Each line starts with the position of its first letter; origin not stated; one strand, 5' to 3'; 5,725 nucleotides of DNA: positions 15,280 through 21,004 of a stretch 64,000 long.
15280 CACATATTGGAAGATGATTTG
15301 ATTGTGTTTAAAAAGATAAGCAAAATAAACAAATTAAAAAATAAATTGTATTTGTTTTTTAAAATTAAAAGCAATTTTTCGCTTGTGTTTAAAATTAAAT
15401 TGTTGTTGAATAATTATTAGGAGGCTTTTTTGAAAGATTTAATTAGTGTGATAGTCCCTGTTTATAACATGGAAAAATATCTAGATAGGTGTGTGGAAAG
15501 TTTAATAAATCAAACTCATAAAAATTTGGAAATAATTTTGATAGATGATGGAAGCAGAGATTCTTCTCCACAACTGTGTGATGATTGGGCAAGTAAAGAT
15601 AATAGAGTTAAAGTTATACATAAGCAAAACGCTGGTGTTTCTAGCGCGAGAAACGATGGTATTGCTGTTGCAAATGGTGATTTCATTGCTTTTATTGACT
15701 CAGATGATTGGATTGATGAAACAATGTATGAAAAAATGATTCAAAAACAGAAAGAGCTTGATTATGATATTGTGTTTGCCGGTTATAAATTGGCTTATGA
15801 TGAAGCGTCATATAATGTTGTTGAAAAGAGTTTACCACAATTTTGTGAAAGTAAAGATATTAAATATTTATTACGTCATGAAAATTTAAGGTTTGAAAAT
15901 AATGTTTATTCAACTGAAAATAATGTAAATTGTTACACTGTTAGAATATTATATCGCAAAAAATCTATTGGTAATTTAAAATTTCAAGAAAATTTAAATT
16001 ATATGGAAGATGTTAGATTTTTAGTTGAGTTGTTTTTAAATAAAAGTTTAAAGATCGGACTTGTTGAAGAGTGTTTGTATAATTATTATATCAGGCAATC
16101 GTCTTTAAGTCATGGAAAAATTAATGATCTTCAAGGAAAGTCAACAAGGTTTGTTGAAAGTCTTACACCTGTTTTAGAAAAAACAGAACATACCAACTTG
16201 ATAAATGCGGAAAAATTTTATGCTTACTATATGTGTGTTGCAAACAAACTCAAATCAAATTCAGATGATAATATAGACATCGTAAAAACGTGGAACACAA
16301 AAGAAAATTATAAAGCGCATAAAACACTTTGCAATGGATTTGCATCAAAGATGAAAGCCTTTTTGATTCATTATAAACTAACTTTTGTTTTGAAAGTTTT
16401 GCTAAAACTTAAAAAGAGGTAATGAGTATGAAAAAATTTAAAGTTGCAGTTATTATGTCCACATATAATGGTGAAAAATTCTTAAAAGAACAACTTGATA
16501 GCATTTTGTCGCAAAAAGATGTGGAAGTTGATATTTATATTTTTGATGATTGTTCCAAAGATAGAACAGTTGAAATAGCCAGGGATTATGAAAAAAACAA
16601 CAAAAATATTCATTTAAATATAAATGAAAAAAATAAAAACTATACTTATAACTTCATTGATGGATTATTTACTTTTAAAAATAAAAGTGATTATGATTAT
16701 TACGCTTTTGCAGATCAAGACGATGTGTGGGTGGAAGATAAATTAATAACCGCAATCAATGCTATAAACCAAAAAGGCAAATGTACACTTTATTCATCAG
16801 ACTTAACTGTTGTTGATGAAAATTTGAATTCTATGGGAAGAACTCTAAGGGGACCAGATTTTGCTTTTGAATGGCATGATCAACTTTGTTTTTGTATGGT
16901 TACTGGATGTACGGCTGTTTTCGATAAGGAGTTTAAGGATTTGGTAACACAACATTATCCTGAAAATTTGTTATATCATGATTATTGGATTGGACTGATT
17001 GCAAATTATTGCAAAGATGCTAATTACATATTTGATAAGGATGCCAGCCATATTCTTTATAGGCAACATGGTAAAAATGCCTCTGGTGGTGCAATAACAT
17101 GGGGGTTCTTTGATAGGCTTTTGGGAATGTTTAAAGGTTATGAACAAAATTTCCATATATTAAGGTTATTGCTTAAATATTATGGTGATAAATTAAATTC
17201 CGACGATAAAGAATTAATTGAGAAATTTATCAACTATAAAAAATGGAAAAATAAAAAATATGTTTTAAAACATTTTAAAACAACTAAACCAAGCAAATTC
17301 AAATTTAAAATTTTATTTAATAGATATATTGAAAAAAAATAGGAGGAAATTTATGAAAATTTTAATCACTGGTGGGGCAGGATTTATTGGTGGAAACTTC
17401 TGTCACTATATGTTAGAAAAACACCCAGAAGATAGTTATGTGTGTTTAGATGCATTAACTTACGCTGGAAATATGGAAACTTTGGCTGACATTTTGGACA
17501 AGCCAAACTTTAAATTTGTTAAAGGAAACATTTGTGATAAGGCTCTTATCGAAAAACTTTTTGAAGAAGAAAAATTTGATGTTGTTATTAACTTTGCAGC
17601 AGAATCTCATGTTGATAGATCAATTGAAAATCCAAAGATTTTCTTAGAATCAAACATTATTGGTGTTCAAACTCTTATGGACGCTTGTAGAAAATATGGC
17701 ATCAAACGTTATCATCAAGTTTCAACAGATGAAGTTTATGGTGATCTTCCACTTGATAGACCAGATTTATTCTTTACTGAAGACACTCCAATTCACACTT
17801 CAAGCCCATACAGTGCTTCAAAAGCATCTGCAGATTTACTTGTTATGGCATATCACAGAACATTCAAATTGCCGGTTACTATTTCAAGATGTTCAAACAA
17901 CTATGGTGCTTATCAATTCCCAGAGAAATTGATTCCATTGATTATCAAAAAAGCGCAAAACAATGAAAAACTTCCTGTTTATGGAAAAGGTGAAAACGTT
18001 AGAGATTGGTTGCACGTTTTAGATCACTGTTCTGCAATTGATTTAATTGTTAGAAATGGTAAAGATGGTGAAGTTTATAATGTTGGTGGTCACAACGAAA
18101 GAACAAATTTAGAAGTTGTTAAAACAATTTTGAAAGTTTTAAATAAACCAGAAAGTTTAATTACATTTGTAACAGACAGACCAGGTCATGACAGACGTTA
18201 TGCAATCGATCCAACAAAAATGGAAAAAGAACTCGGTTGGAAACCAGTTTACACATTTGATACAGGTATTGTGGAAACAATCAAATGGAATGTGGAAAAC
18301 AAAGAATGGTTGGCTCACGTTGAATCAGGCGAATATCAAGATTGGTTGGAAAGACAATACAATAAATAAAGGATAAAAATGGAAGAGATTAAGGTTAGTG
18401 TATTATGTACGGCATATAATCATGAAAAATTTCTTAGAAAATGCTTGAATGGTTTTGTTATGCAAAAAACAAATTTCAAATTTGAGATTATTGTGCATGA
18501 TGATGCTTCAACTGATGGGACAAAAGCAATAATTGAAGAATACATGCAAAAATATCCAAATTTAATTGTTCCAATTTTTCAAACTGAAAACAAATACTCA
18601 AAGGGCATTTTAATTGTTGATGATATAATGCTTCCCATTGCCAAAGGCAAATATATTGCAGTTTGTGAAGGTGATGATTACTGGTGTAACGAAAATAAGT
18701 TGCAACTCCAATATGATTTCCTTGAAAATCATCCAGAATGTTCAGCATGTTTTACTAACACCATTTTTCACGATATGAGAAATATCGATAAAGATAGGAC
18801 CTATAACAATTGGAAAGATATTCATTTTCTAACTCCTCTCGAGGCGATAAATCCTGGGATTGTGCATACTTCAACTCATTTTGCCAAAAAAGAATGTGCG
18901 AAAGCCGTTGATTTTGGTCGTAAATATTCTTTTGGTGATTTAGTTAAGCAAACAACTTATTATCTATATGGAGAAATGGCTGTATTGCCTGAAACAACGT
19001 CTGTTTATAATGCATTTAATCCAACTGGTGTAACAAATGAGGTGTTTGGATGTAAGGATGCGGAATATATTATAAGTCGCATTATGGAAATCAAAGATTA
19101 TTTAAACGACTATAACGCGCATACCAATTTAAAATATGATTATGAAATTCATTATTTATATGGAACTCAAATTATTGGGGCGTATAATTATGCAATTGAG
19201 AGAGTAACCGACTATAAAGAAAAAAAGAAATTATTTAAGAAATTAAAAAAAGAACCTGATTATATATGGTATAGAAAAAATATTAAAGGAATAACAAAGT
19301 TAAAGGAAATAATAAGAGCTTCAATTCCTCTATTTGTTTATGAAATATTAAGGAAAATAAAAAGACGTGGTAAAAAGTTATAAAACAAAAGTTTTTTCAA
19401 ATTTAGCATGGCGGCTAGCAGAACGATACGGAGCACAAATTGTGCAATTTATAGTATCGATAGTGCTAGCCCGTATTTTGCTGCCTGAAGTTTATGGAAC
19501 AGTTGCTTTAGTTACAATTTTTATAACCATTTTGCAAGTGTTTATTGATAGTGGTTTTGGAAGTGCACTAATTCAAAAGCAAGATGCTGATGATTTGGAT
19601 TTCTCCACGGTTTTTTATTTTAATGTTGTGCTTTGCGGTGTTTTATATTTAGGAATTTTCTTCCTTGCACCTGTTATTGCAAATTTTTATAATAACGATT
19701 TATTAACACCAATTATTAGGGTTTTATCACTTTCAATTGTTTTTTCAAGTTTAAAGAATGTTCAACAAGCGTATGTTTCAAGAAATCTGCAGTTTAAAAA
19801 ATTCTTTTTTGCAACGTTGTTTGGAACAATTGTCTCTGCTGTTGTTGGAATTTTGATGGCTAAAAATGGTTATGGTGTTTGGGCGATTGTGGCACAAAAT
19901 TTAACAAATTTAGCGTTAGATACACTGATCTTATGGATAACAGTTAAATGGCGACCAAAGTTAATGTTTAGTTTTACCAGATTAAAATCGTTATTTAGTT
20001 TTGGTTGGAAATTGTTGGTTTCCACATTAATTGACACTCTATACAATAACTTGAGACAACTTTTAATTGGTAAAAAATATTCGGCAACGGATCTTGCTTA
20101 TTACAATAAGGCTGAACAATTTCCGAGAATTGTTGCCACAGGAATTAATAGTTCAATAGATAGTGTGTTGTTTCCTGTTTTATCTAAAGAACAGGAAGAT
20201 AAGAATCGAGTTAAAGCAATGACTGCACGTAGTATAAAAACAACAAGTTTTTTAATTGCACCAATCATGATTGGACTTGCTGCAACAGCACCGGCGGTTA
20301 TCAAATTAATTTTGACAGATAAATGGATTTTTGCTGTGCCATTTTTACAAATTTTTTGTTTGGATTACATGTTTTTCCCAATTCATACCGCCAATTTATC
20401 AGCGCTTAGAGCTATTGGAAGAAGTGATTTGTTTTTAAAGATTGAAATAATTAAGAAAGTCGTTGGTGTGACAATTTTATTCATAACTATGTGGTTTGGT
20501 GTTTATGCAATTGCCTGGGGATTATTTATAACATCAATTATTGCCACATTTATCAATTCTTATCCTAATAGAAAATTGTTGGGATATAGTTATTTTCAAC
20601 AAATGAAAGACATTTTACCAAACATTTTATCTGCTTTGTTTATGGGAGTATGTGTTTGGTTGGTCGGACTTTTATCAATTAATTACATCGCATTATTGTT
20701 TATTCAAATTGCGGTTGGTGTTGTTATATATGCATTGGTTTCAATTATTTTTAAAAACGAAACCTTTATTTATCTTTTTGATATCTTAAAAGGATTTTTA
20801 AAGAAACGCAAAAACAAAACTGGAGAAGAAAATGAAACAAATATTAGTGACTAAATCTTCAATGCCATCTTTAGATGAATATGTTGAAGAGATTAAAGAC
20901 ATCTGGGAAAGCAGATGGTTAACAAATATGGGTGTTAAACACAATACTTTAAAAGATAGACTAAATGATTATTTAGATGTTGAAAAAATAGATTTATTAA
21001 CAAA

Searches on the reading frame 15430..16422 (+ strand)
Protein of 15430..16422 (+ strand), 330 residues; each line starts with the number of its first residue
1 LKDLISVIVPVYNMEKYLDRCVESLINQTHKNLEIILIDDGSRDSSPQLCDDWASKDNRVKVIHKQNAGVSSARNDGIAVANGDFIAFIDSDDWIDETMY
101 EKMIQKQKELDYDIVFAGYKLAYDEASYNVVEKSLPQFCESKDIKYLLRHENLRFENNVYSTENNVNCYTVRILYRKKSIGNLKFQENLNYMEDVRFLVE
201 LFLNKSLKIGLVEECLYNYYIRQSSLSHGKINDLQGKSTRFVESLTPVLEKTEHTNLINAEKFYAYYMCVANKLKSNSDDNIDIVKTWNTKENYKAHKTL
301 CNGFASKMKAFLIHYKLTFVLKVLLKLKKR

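Call 53: search_protein_families(library=pfam, proteins=[window:15430-16422:+], max_evalue=0.001)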
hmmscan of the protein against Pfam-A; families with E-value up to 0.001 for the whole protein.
window:15430-16422:+ (330 aa): 3 families
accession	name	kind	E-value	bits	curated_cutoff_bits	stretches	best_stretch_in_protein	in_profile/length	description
PF00535.33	Glycos_transf_2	-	1.1e-40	139.8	23.3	1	6-179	1-163/168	Glycosyl transferase family 2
PF13641.12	Glyco_tranf_2_3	-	4.5e-11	43.6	27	1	5-102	3-106/230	Glycosyltransferase like family 2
PF10111.15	Glyco_tranf_2_2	-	1.1e-10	42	27.3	1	6-141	1-144/276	Glycosyltransferase like family 2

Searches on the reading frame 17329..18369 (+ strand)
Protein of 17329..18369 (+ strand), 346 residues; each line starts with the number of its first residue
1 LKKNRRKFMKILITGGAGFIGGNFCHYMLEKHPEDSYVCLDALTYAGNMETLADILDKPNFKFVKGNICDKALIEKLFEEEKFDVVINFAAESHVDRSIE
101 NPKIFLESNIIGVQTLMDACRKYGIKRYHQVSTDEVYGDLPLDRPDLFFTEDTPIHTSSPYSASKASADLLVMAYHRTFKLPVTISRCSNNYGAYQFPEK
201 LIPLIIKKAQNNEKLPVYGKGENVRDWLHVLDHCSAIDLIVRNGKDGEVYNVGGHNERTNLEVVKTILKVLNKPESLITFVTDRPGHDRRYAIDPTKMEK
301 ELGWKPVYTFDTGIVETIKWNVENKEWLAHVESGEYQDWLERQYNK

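Call 53: search_protein_families(library=pfam, proteins=[window:17329-18369:+], max_evalue=0.001)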
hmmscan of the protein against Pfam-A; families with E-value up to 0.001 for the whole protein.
window:17329-18369:+ (346 aa): 7 families
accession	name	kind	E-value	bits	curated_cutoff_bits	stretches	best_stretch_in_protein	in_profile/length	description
PF16363.11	GDP_Man_Dehyd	-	1.7e-88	297.7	27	1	12-316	1-331/332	GDP-mannose 4,6 dehydratase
PF01370.27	Epimerase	-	2.7e-69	233.7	20.9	1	11-253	1-240/240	NAD dependent epimerase/dehydratase family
PF02719.21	Polysacc_synt_2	-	1.2e-16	61.2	20.2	1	11-135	1-130/293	Polysaccharide biosynthesis protein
PF01073.25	3Beta_HSD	-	6.3e-16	58.7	22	1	12-230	1-218/280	3-beta hydroxysteroid dehydrogenase/isomerase family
PF04321.23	RmlD_sub_bind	-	1.6e-14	54.1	27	1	9-278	1-238/287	RmlD substrate binding domain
PF07993.18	NAD_binding_4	-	1.7e-12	47.5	20.1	1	13-190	1-206/258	Male sterility protein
PF13460.12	NAD_binding_10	-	5e-06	26.9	27.2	1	45-169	25-128/184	NAD(P)H-binding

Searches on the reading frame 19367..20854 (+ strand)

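Call 53: search_protein_families(library=pfam, proteins=[window:19367-20854:+], max_evalue=0.001)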
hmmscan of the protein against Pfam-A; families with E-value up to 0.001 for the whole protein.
window:19367-20854:+ (495 aa): 2 families
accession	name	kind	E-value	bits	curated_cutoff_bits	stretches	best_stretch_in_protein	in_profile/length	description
PF13440.11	Polysacc_synt_3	-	9.5e-100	334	23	1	33-325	1-293/293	Polysaccharide biosynthesis protein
PF01943.22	Polysacc_synt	-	6.4e-37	127.9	28.2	1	12-274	4-272/274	Polysaccharide biosynthesis protein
